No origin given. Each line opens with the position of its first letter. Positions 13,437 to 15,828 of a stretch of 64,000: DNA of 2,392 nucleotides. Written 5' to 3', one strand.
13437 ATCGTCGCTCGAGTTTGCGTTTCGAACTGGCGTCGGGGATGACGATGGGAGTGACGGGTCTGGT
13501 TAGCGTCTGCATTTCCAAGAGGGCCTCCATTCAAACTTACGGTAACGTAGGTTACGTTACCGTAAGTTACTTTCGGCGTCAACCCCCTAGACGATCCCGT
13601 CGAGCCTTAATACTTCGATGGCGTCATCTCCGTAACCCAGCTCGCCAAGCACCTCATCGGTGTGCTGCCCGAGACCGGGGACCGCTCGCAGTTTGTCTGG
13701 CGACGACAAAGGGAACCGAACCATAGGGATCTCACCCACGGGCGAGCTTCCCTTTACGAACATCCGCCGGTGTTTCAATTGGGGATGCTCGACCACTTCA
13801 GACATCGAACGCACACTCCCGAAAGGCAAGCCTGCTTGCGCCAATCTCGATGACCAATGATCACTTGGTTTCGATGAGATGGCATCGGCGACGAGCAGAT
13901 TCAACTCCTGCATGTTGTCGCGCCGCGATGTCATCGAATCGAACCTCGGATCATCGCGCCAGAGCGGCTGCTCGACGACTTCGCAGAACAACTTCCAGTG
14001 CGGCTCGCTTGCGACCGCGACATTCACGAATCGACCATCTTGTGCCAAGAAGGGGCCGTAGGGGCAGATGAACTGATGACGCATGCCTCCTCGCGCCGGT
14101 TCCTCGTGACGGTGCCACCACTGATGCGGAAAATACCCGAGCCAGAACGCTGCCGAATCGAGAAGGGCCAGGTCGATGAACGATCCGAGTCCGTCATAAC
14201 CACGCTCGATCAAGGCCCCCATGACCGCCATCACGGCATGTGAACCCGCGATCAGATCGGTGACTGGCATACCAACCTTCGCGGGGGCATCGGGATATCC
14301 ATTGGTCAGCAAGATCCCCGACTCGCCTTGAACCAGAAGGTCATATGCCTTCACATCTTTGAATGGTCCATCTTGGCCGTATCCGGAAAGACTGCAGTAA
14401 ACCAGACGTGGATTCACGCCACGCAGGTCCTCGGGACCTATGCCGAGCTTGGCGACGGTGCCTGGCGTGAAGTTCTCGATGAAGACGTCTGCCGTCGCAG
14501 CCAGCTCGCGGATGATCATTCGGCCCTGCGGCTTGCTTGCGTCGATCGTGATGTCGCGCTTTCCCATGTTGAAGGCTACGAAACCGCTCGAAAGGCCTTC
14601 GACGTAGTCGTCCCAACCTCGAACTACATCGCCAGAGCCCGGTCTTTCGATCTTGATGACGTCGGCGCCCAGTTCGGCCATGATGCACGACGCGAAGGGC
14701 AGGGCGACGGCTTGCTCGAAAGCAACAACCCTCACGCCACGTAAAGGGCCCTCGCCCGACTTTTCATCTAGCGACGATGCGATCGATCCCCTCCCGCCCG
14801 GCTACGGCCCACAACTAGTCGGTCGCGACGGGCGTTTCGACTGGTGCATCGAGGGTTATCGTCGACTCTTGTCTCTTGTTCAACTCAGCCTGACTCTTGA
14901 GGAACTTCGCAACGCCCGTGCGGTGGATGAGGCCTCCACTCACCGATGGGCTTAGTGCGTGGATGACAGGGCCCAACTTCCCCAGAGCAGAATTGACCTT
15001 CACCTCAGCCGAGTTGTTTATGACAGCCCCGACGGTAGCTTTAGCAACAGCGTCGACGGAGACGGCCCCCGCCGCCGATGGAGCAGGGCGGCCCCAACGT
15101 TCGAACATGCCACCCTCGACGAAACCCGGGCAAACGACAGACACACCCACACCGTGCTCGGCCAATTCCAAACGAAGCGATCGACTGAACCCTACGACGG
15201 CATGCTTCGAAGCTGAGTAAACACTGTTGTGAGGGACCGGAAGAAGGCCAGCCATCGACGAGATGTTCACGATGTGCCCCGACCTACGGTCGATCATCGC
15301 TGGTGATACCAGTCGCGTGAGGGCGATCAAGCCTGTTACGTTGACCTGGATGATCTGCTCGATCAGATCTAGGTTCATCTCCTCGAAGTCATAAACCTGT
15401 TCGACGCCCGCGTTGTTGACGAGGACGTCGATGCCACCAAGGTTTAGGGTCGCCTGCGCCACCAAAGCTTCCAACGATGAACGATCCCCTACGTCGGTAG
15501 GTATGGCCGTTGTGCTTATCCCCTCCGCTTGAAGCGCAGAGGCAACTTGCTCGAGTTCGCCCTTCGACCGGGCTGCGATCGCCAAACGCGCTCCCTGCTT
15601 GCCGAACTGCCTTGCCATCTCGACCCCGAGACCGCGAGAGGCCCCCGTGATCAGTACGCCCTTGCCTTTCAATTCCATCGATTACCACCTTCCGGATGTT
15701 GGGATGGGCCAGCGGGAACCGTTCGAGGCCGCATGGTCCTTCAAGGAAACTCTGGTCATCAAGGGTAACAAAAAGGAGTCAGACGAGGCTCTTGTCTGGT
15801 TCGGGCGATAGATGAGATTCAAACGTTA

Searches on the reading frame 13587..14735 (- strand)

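Call 27: search_protein_families(library=pfam, proteins=[window:13587-14735:-], max_evalue=0.001)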
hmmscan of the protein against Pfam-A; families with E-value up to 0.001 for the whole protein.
window:13587-14735:- (382 aa): 1 family
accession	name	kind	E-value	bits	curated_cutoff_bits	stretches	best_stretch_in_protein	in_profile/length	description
PF02515.22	CoA_transf_3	-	7.5e-106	354.8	23.3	1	1-359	4-366/366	CoA-transferase family III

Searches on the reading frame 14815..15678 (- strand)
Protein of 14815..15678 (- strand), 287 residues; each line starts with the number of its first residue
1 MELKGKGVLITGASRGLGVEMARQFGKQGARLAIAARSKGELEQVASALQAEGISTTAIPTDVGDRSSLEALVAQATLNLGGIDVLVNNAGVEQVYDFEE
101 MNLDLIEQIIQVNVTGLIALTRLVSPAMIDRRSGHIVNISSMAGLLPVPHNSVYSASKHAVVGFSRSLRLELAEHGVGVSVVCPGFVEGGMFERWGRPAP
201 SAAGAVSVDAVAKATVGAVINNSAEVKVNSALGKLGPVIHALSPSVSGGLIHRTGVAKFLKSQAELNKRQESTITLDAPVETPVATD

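Call 27: search_protein_families(library=pfam, proteins=[window:14815-15678:-], max_evalue=0.001)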
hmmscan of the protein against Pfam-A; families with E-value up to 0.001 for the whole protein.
window:14815-15678:- (287 aa): 4 families
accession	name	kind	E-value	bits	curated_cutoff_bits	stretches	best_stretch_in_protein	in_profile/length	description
PF00106.31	adh_short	-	3.2e-65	219.7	26.6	1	7-195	2-190/195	short chain dehydrogenase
PF13561.12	adh_short_C2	-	1.4e-40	139.8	27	1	12-194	1-183/236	Enoyl-(Acyl carrier protein) reductase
PF08659.16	KR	-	7.8e-19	68.7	22.6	1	8-169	3-164/180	KR domain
PF01370.27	Epimerase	-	0.00037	20.4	20.9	1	8-162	1-150/240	NAD dependent epimerase/dehydratase family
